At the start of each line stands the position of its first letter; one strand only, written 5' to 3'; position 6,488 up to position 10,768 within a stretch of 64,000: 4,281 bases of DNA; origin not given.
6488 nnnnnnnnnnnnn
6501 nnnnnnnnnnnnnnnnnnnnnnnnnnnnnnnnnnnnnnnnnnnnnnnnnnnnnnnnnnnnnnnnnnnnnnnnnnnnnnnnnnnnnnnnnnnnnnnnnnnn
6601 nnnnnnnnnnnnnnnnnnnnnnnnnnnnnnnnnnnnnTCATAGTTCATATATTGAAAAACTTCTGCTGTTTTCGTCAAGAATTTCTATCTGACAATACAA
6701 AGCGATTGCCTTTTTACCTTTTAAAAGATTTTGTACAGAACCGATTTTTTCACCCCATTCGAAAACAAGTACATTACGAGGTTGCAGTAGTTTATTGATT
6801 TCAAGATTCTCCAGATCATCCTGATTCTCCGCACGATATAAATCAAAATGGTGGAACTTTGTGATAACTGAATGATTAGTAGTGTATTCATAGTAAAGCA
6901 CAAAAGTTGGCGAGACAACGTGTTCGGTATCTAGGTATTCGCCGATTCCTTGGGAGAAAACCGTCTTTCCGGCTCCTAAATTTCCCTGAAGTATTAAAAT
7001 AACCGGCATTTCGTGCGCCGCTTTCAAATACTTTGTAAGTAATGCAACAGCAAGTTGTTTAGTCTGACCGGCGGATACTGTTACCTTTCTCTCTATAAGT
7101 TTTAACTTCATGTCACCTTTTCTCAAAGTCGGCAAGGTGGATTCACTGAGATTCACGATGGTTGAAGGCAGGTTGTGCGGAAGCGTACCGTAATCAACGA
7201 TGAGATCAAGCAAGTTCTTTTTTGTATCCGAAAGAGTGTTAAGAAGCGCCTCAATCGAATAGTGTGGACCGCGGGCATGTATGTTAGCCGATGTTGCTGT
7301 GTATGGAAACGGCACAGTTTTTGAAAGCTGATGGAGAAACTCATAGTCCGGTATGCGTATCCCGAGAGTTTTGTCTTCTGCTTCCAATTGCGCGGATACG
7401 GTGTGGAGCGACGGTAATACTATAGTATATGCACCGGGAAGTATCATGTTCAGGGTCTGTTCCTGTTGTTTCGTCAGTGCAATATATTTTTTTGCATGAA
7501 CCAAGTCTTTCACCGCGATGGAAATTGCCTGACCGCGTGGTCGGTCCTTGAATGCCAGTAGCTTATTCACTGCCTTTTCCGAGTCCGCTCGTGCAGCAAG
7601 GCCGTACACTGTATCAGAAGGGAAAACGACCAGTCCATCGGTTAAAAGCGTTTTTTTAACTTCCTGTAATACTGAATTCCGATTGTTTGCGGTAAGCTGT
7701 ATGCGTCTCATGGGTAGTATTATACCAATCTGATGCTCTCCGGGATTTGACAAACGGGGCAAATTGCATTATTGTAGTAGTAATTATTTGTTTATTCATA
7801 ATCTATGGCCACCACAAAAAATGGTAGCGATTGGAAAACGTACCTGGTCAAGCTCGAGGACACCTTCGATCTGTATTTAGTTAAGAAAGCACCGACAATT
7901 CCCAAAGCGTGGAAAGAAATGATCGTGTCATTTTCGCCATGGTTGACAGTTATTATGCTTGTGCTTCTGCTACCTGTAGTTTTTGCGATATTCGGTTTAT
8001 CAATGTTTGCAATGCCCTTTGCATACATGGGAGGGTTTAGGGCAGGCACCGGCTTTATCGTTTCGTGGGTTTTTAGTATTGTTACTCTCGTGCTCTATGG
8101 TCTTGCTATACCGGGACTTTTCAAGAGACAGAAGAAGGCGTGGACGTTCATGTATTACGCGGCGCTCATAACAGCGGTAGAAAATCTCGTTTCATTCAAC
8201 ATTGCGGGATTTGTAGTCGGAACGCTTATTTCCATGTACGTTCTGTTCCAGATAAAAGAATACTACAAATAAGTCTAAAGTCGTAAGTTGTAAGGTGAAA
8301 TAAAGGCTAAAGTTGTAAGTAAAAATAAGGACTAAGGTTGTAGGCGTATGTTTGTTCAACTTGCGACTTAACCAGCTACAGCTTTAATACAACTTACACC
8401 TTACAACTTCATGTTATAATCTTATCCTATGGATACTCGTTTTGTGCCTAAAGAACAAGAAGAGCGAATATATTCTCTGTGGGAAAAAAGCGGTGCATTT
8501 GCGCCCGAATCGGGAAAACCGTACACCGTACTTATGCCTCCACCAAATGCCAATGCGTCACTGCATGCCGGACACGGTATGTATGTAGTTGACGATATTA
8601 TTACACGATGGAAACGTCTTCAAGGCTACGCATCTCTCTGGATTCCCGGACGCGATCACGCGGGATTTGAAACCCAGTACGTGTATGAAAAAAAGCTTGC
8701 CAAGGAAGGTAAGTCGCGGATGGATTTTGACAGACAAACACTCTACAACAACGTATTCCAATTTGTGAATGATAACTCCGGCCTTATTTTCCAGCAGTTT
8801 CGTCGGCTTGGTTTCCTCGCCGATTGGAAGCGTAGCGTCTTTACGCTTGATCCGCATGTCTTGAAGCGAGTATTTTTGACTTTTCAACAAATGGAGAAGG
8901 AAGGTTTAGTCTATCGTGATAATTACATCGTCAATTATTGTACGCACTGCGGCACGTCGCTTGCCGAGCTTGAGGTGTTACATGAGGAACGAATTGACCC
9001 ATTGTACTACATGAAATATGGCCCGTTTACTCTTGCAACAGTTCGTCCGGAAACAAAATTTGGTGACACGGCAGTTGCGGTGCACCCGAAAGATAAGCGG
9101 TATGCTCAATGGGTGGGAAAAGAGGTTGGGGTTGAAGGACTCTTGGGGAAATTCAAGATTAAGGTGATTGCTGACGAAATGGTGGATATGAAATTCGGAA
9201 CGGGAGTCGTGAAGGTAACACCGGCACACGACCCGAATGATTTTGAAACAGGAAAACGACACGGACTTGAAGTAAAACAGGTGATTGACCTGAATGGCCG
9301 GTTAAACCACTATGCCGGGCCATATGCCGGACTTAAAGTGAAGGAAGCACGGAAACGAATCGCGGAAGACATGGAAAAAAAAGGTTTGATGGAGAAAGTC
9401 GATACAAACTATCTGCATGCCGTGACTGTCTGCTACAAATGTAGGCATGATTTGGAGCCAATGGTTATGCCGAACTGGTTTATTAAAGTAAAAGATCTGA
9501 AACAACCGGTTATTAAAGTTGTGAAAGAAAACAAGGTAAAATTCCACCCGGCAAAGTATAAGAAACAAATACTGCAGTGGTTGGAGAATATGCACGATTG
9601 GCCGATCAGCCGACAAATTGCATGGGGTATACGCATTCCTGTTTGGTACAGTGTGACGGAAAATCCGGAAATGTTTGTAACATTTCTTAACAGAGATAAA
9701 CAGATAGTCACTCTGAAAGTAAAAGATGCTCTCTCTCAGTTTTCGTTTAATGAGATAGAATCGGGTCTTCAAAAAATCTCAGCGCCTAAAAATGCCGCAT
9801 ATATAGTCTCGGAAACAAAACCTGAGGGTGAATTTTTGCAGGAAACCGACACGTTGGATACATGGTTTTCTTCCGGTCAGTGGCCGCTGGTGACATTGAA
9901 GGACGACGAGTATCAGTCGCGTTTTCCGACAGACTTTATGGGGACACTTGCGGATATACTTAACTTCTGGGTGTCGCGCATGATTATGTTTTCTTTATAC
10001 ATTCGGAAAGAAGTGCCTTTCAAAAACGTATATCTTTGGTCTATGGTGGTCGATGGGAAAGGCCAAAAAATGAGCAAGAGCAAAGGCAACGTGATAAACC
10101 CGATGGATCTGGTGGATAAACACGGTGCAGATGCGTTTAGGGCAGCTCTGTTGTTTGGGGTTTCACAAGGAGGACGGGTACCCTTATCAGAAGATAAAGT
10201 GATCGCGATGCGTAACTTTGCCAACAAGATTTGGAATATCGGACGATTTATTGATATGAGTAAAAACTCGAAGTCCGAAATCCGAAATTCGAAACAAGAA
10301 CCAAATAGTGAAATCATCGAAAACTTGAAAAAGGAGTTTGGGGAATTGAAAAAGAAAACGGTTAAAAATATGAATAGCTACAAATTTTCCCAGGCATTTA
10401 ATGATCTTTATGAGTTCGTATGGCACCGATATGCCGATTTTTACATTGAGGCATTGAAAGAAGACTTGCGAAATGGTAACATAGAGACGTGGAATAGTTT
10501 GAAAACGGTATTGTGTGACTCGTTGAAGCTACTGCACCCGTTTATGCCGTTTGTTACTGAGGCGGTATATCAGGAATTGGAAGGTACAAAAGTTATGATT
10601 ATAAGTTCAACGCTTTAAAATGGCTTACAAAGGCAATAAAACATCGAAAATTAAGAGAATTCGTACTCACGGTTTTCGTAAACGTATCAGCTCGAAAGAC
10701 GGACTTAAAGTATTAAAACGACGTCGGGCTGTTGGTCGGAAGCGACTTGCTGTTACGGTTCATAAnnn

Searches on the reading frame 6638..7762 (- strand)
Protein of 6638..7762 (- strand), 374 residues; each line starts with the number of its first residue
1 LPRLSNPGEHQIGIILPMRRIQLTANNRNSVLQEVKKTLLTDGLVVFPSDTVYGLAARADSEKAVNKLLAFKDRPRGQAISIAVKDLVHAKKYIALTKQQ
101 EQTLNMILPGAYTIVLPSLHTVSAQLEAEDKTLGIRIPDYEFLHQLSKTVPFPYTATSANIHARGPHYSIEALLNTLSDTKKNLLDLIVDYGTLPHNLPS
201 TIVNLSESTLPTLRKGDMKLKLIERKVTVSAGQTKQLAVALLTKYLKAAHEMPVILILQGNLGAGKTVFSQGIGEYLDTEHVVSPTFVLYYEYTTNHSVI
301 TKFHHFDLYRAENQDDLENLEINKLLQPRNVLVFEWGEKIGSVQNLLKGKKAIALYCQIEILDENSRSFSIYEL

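Call 58: search_protein_families(library=pfam, proteins=[window:6638-7762:-], max_evalue=0.001)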
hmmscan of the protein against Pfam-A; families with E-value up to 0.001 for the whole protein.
window:6638-7762:- (374 aa): 2 families
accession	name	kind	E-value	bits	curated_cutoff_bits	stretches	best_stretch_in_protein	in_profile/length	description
PF01300.24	Sua5_yciO_yrdC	-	4.1e-38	131.1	25.1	1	39-216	3-178/178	Telomere recombination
PF02367.23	TsaE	-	1.3e-25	90.2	26.6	1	233-353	6-114/128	Threonylcarbamoyl adenosine biosynthesis protein TsaE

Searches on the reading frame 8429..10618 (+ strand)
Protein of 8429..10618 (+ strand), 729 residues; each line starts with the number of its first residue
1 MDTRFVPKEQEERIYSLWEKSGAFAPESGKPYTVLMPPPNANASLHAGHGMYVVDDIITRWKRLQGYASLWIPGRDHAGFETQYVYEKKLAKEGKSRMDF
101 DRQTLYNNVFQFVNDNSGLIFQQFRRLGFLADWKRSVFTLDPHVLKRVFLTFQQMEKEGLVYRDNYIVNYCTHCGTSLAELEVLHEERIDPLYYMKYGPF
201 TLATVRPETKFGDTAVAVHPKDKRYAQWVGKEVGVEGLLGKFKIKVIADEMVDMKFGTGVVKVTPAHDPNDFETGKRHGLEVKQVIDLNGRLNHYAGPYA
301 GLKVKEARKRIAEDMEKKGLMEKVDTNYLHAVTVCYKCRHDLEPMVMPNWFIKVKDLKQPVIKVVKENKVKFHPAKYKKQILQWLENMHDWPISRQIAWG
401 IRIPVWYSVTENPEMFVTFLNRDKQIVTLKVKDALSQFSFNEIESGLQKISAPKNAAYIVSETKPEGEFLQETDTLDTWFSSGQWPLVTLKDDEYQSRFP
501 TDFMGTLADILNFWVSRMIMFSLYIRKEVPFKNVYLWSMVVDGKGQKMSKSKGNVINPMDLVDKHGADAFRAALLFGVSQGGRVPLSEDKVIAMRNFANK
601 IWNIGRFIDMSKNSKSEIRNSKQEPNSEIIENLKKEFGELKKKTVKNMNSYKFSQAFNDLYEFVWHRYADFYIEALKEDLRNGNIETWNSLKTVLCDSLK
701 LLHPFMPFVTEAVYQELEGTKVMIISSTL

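Call 41: find_encoding_contigs(protein=window:8429-10615:+, flank=10000, max_places=2)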
Protein window:8429-10615:+ (729 aa): 4 contigs read that carry it; 2 places shown.
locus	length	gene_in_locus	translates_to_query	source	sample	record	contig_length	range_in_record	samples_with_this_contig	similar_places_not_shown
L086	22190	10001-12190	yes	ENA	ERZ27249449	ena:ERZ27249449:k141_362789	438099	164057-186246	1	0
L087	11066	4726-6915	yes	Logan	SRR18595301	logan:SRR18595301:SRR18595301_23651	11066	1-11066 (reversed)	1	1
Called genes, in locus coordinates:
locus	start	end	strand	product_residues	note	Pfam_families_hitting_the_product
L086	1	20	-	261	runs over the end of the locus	PF01061:ABC2_membrane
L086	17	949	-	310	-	PF00005:ABC_tran, PF13304:AAA_21 (weak)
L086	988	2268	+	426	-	-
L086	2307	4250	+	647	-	PF00456:Transketolase_N, PF13292:DXP_synthase_N (weak), PF02779:Transket_pyr, PF02780:Transketolase_C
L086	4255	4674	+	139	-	PF11969:DcpS_C (faint), PF01230:HIT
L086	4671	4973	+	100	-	PF01035:DNA_binding_1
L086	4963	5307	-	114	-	-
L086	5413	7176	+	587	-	PF13231:PMT_2 (weak)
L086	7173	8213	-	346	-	PF00814:TsaD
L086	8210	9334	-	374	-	PF01300:Sua5_yciO_yrdC, PF02367:TsaE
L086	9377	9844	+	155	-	-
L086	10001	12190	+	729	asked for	PF00133:tRNA-synt_1, PF13603:tRNA-synt_1_2 (weak), PF09334:tRNA-synt_1g (weak), PF08264:Anticodon_1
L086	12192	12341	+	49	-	PF00468:Ribosomal_L34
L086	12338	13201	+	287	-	PF00009:GTP_EFTU (faint), PF00350:Dynamin_N (faint), PF01926:MMR_HSR1, PF02421:FeoB_N, PF04548:AIG1 (weak), PF10662:PduV-EutP (faint), PF07650:KH_2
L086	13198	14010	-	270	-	-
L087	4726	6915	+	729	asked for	PF00133:tRNA-synt_1, PF13603:tRNA-synt_1_2 (weak), PF09334:tRNA-synt_1g (weak), PF08264:Anticodon_1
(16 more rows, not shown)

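Call 58: search_protein_families(library=pfam, proteins=[window:8429-10618:+], max_evalue=0.001)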
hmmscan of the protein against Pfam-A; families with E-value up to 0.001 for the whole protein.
window:8429-10618:+ (729 aa): 4 families
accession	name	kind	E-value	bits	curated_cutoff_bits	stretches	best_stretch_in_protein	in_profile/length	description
PF00133.28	tRNA-synt_1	-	2.6e-109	366.2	22.7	1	14-577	2-404/414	tRNA synthetases class I (I, L, M and V)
PF08264.19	Anticodon_1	-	1.6e-21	77.1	25.1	1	635-721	6-96/148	Anticodon-binding domain of tRNA ligase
PF09334.17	tRNA-synt_1g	-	1.7e-18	67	20.1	2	343-409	177-239/391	tRNA synthetases class I (M)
PF13603.12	tRNA-synt_1_2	-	2e-06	27.8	25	1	243-290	97-144/185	Leucyl-tRNA synthetase, editing domain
